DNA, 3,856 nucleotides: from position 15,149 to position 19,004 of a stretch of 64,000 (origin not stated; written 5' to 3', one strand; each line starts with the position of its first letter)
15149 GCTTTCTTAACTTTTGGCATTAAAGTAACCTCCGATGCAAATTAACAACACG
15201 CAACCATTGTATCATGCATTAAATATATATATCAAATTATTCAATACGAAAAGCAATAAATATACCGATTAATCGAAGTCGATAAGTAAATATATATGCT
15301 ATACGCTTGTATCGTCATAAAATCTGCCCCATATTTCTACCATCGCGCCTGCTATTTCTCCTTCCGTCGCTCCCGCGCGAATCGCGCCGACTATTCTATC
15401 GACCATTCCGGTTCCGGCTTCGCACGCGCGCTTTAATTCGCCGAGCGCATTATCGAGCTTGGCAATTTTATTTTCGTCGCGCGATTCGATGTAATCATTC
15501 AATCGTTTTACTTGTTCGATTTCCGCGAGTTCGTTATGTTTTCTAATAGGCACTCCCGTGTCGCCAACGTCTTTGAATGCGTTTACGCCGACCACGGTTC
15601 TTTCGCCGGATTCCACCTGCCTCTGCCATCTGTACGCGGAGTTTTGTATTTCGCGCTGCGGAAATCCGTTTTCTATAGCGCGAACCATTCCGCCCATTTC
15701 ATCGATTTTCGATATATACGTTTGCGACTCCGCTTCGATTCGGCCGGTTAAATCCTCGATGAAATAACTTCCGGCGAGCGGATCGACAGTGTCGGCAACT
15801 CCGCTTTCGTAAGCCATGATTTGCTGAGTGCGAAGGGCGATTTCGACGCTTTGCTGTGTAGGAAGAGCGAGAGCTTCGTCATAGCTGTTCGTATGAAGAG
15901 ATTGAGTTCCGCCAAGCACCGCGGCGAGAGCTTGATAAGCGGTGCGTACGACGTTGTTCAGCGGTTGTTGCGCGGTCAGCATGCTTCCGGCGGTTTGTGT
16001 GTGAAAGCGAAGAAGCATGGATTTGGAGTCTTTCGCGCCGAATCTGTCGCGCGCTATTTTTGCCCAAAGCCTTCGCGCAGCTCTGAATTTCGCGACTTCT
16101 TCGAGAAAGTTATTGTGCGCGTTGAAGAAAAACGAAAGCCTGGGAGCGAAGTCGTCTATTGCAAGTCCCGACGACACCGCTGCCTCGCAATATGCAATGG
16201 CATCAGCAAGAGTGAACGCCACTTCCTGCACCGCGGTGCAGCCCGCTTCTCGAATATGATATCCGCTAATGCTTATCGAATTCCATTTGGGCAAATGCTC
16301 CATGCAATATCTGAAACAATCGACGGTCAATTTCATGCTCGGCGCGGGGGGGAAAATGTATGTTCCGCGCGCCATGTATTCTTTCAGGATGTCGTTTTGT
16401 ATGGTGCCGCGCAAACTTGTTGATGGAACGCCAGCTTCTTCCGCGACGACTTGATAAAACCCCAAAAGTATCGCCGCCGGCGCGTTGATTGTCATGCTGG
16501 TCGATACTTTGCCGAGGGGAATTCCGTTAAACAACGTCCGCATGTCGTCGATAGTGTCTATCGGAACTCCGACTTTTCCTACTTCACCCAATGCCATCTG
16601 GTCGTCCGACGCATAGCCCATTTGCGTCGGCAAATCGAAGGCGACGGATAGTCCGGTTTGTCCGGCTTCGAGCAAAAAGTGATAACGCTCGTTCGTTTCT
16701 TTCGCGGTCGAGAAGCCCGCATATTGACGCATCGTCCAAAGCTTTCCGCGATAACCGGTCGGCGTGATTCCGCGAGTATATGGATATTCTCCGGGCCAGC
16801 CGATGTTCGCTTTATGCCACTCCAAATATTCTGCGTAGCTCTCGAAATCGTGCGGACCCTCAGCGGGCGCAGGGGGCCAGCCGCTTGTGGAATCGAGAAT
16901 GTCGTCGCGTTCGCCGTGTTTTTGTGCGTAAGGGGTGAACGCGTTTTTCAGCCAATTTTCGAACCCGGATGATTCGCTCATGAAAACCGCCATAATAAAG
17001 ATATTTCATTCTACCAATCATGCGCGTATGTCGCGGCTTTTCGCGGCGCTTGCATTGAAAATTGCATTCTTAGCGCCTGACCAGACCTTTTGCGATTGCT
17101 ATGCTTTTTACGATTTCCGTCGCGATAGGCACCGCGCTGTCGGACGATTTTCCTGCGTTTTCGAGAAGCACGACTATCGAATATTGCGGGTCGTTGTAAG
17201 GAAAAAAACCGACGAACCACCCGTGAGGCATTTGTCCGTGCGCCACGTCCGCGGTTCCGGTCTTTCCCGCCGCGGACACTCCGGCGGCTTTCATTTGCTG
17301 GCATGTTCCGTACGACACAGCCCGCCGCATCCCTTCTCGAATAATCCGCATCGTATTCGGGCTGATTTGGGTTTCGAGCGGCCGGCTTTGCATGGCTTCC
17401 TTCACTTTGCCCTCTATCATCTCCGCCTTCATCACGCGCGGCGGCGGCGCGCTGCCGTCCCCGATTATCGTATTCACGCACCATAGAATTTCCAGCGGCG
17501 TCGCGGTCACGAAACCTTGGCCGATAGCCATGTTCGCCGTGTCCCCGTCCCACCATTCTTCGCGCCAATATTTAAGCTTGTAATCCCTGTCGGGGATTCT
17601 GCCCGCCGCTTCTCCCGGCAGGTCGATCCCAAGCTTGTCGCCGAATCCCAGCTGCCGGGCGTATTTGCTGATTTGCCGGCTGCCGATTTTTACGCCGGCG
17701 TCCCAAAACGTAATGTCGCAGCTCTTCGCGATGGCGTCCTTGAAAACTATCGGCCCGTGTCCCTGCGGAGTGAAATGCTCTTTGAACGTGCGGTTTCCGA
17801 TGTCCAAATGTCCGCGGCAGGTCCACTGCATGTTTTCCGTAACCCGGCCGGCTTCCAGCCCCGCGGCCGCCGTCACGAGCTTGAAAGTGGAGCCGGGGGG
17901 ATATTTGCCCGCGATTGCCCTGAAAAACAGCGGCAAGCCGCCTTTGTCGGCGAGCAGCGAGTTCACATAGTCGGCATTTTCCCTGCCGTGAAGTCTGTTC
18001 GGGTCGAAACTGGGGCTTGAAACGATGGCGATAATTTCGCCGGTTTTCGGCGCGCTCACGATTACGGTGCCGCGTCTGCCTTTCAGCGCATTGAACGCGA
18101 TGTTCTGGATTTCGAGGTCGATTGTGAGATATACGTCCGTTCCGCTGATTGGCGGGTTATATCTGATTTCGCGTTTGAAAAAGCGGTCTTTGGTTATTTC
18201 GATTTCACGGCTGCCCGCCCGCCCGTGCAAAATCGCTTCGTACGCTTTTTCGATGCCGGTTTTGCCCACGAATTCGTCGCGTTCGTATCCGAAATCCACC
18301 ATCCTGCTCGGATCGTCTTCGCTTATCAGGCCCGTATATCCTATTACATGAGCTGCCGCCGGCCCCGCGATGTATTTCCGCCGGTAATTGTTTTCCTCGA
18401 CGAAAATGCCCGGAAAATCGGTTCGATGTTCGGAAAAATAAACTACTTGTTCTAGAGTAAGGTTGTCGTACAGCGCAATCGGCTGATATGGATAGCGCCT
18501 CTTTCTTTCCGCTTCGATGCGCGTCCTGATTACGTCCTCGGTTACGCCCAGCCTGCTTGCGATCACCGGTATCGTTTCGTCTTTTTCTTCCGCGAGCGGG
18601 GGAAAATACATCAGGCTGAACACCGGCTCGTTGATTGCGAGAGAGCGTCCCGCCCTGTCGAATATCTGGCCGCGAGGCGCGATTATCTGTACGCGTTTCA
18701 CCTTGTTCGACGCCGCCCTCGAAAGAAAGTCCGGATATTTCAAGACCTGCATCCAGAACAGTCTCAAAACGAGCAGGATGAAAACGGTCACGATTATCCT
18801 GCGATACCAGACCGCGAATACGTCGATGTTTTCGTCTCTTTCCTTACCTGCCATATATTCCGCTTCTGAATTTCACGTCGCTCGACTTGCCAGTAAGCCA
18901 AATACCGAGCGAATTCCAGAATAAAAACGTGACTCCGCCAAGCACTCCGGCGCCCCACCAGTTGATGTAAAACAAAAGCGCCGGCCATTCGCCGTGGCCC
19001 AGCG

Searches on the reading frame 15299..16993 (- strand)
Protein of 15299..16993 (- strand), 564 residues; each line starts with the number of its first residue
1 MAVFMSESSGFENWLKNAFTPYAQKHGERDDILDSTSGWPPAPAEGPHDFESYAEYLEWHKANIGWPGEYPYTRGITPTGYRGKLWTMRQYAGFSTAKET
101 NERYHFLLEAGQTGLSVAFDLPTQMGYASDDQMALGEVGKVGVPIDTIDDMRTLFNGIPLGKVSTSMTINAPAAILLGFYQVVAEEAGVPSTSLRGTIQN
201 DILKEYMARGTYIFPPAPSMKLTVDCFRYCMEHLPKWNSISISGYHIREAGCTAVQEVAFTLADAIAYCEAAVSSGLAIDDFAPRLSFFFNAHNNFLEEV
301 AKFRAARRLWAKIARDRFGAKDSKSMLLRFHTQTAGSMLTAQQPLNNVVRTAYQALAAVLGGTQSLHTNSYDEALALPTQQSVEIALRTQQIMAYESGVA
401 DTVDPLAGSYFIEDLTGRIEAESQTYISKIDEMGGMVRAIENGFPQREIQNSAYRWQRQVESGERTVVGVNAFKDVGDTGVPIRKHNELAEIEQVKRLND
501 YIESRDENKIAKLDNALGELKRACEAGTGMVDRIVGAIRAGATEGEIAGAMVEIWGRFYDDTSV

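Call 50: search_protein_families(library=ncbifam, proteins=[window:15299-16993:-], max_evalue=1e-10)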
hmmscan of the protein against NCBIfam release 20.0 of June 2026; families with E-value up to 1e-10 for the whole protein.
window:15299-16993:- (564 aa): 4 families
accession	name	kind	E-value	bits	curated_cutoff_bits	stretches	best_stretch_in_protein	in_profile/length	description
TIGR00641.1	acid_CoA_mut_N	subfamily_domain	4.8e-224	744.5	303.8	1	64-561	28-525/528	methylmalonyl-CoA mutase N-terminal domain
NF006944.0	PRK09426.1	equivalog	1.2e-189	631.7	876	1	65-560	60-553/721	methylmalonyl-CoA mutase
NF045497.1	IsobCoAmut_IcmF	equivalog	4.1e-96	322.9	1500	1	50-558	540-1072/1076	fused isobutyryl-CoA mutase/GTPase IcmF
TIGR00642.1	mmCoA_mut_beta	equivalog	4.9e-52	177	617.25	1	61-484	62-461/620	methylmalonyl-CoA mutase small subunit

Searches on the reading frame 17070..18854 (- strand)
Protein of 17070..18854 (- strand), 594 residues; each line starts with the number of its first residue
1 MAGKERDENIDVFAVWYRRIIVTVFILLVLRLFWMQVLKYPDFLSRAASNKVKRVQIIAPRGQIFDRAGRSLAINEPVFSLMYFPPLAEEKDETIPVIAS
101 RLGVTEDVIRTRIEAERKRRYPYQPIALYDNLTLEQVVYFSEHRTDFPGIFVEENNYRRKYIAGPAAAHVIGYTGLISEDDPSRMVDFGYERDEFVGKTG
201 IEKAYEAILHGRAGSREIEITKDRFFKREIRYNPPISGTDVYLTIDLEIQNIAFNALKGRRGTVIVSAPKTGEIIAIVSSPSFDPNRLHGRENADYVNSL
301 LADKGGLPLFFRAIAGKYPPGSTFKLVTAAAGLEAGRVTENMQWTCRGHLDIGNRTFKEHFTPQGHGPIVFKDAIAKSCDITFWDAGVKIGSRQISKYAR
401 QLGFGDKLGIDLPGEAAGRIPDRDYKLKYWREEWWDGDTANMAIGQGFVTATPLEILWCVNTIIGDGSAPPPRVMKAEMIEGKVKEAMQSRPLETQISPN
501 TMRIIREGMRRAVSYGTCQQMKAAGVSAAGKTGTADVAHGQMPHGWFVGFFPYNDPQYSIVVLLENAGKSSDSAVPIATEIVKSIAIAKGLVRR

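Call 50: search_protein_families(library=ncbifam, proteins=[window:17070-18854:-], max_evalue=1e-10)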
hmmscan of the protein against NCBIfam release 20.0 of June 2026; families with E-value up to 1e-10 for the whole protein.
window:17070-18854:- (594 aa): 16 families
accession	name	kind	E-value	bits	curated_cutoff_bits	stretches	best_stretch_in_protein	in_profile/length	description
TIGR03423.1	pbp2_mrdA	equivalog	3.3e-164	547.7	455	1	17-585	6-590/593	penicillin-binding protein 2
NF008061.0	PRK10795.1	equivalog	5e-95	319.4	962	1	21-584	29-611/634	peptidoglycan DD-transpeptidase MrdA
TIGR02214.1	spoVD_pbp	equivalog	4.9e-73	246.5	688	1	21-585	9-550/636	stage V sporulation protein D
NF051842.1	PBP4_5_Efaec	equivalog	2.1e-60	204.9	700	1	34-585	141-665/668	penicillin-binding protein PBP4(5)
NF033378.1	MECD_PBP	exception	1.2e-38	132.9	1450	1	47-562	139-640/678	PBP2a family beta-lactam-resistant peptidoglycan transpeptidase MecD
NF000237.1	MECA_PBP2A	equivalog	1.6e-33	115.9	750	1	56-553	146-620/668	PBP2a family beta-lactam-resistant peptidoglycan transpeptidase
NF000408.1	MECA2_pure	exception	1e-31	109.9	1525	1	31-555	124-621/668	PBP2a family beta-lactam-resistant peptidoglycan transpeptidase MecA2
NF000410.1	MECA1_pure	exception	2.3e-31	108.7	1480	1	57-555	146-620/666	PBP2a family beta-lactam-resistant peptidoglycan transpeptidase MecA1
NF038278.1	strep_PBP2B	exception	2.3e-30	105.7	975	1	130-582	194-671/678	penicillin-binding protein PBP2B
NF000409.1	MECA_pure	exception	2.5e-30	105.6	1490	1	57-555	147-621/668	PBP2a family beta-lactam-resistant peptidoglycan transpeptidase MecA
NF053573.1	PBP2_PenA_Neis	exception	1.1e-29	103.4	1105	1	21-578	35-549/572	peptidoglycan D,D-transpeptidase PBP2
NF000406.1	MECB_PBP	exception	8.3e-29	100.5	1450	1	159-576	240-654/674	PBP2a family beta-lactam-resistant peptidoglycan transpeptidase MecB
NF011685.0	PRK15105.1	subfamily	1.1e-24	86.9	737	1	20-569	30-539/588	peptidoglycan glycosyltransferase FtsI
NF000407.1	MECC_PBP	exception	2.2e-23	82.4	1500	1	158-555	237-619/665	PBP2a family beta-lactam-resistant peptidoglycan transpeptidase MecC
NF038271.1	strep_PBP2X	exception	3.4e-20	71.9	1050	1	158-562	182-575/750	penicillin-binding protein PBP2X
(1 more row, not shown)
